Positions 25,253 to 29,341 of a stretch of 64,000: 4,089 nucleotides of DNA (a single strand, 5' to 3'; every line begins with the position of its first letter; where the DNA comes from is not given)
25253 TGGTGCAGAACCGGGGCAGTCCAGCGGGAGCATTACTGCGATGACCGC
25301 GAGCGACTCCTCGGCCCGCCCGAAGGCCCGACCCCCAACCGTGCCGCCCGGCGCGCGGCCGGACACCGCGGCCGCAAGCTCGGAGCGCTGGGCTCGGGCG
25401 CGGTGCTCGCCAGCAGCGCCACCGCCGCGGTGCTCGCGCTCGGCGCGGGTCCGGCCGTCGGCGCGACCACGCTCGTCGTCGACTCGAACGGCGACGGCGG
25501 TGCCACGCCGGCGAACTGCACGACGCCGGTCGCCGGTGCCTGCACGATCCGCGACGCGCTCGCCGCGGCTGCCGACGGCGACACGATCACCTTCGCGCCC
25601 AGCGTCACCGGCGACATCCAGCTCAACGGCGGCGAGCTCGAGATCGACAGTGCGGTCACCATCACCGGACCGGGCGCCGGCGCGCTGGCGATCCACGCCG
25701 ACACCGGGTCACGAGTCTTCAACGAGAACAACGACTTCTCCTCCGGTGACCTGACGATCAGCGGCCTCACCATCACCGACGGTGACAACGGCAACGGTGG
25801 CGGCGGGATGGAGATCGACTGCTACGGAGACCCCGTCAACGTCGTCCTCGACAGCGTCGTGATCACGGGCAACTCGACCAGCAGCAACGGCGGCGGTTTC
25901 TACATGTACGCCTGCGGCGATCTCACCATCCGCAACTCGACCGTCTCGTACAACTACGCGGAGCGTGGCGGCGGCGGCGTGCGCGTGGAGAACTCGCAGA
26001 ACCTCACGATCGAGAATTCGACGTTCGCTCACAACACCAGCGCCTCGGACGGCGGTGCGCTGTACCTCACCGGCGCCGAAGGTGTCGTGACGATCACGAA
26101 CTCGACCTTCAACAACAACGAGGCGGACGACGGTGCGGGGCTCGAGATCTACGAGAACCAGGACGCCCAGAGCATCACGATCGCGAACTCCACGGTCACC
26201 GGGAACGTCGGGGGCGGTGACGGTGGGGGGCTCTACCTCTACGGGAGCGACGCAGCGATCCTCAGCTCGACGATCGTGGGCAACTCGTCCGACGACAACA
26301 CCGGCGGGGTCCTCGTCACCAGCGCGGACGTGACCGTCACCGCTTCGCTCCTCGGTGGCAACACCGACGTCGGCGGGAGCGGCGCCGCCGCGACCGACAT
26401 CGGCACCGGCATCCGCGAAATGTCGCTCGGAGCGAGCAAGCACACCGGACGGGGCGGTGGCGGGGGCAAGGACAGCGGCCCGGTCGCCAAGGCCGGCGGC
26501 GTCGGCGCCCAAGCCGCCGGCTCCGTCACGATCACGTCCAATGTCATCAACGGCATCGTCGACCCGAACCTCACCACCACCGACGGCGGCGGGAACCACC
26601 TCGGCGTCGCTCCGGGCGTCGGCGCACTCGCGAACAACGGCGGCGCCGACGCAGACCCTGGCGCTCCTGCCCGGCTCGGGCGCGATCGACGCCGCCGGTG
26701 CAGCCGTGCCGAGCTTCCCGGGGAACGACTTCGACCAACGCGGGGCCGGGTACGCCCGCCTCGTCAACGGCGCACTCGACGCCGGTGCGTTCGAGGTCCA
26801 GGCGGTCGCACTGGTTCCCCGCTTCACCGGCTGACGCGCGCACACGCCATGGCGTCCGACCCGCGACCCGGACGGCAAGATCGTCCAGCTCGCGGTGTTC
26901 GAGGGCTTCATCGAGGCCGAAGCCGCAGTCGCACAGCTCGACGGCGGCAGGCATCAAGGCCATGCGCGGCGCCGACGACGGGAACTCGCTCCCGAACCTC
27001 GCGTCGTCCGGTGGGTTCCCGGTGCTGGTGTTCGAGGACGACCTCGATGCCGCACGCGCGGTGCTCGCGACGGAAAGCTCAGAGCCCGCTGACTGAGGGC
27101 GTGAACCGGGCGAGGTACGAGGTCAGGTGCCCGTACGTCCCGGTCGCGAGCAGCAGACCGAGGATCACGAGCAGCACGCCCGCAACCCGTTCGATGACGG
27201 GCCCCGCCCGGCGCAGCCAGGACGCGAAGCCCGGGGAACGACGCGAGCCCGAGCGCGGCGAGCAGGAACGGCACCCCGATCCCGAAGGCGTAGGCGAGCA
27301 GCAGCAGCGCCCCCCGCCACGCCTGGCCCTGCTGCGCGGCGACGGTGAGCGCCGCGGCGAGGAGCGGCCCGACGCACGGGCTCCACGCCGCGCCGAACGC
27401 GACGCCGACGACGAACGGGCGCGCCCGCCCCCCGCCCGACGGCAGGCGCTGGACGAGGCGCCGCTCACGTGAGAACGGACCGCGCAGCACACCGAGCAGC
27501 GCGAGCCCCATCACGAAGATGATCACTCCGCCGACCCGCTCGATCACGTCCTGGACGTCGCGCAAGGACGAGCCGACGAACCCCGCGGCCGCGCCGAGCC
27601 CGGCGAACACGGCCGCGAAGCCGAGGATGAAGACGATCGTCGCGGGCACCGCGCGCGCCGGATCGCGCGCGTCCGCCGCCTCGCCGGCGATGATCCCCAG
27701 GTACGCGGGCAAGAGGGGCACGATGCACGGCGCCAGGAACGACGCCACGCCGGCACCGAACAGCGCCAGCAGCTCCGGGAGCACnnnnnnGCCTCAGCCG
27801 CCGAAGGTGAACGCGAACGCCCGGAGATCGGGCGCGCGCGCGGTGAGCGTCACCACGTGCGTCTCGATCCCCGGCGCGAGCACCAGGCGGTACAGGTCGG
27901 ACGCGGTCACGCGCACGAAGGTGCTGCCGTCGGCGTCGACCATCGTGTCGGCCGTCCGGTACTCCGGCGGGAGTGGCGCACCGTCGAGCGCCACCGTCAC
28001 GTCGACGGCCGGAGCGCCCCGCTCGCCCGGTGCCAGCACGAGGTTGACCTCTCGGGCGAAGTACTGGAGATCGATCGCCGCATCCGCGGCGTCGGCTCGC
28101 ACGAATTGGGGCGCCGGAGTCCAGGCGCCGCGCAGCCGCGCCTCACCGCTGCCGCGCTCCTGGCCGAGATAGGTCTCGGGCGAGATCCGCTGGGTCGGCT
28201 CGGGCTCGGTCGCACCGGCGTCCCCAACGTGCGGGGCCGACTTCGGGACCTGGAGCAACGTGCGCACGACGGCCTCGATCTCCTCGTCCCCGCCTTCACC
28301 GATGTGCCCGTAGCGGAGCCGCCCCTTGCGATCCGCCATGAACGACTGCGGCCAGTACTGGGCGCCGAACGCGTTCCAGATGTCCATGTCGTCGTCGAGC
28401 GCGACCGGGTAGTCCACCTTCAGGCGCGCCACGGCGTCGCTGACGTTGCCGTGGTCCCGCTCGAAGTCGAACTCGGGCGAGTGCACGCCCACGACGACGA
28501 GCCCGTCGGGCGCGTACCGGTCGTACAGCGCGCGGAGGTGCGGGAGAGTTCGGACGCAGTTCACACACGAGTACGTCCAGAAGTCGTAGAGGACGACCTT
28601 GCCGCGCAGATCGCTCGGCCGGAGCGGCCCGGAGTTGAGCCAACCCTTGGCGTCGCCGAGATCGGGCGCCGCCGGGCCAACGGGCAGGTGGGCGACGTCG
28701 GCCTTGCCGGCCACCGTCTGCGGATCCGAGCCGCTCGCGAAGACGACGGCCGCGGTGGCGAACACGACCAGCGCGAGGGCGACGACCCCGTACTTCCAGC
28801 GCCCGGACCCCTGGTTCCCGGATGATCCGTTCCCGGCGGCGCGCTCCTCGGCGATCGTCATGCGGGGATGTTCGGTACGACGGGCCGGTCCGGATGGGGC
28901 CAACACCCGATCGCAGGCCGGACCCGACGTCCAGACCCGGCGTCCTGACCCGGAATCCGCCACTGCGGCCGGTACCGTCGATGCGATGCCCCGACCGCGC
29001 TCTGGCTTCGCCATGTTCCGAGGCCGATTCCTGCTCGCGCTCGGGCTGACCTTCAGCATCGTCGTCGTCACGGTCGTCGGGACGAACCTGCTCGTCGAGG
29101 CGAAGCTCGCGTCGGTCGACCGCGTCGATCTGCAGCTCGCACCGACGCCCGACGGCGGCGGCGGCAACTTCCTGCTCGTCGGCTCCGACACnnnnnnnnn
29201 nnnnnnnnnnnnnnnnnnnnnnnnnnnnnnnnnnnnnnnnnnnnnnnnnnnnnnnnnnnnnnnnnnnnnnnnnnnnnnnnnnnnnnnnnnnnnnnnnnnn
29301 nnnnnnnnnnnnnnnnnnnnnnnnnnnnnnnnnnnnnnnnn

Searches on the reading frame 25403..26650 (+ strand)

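Call 15: search_protein_families(library=pfam, proteins=[window:25403-26650:+], max_evalue=0.001)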
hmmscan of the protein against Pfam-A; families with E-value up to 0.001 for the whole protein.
window:25403-26650:+ (416 aa): 2 families
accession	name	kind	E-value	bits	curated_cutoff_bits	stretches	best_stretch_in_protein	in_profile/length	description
PF13229.12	Beta_helix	-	2.8e-15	56.7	25.9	1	114-272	8-141/158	Right handed beta helix region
PF05048.19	NosD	-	1.5e-06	28.3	23.6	1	150-308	25-158/212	Periplasmic copper-binding protein (NosD)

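Call 16: search_protein_families(library=ncbifam, proteins=[window:25403-26650:+], max_evalue=0.01)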
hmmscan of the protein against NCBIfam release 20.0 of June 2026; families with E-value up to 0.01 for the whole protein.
window:25403-26650:+ (416 aa): 2 families
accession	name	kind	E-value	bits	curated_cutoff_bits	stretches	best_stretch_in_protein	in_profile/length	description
TIGR04247.1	NosD_copper_fam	subfamily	6.8e-06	24.9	300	1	49-208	1-145/377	nitrous oxide reductase family maturation protein NosD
TIGR03804.1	para_beta_helix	repeat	0.0013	18.4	19.45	1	153-185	11-43/44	parallel beta-helix repeat protein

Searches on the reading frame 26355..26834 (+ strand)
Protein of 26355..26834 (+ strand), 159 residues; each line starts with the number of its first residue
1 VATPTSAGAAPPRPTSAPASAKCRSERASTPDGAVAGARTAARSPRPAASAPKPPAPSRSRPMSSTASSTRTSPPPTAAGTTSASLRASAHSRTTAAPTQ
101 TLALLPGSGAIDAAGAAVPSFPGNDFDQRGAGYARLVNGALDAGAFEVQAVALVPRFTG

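Call 15: search_protein_families(library=pfam, proteins=[window:26355-26834:+], max_evalue=0.001)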
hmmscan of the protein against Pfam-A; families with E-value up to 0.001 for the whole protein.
window:26355-26834:+ (159 aa): 0 families

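Call 16: search_protein_families(library=ncbifam, proteins=[window:26355-26834:+], max_evalue=0.01)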
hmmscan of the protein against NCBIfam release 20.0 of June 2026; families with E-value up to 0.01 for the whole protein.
window:26355-26834:+ (159 aa): 1 family
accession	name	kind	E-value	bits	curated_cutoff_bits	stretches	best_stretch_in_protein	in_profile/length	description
NF041518.1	choice_anch_Q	domain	2.4e-11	43.7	25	1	96-149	11-58/58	choice-of-anchor Q domain-containing protein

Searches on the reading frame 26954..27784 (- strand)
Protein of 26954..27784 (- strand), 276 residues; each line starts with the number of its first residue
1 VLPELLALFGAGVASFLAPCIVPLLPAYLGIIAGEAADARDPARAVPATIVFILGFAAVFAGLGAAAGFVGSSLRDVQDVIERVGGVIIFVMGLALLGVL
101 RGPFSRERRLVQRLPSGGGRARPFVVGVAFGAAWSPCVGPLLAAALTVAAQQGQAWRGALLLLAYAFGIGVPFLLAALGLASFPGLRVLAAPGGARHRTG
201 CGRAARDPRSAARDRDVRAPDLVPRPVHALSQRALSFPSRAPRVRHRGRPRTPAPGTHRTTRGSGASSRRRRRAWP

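Call 15: search_protein_families(library=pfam, proteins=[window:26954-27784:-], max_evalue=0.001)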
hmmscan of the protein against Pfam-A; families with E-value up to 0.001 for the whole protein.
window:26954-27784:- (276 aa): 2 families
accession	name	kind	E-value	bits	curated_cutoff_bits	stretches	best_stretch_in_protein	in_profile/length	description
PF02683.22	DsbD_TM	-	5.3e-23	81.9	27.1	1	5-179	5-184/219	Cytochrome C biogenesis protein transmembrane domain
PF13386.12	DsbD_2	-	4.7e-11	43.4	24.9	1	38-180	25-174/199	Cytochrome C biogenesis protein transmembrane region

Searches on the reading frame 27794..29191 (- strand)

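Call 15: search_protein_families(library=pfam, proteins=[window:27794-29191:-], max_evalue=0.001)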
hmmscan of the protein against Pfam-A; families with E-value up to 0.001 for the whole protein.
window:27794-29191:- (465 aa): 4 families
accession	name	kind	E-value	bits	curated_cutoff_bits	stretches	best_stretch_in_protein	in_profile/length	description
PF17991.7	Thioredoxin_10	-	4e-19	70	27.1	1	332-464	19-142/142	Thioredoxin like C-terminal domain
PF08534.16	Redoxin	-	5.1e-13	49.5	26.6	1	173-303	4-142/148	Redoxin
PF00578.27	AhpC-TSA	-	3.2e-11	43.7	26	1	186-294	14-123/124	AhpC/TSA family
PF13905.12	Thioredoxin_8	-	8.6e-08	32.9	27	1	197-291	1-93/94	Thioredoxin-like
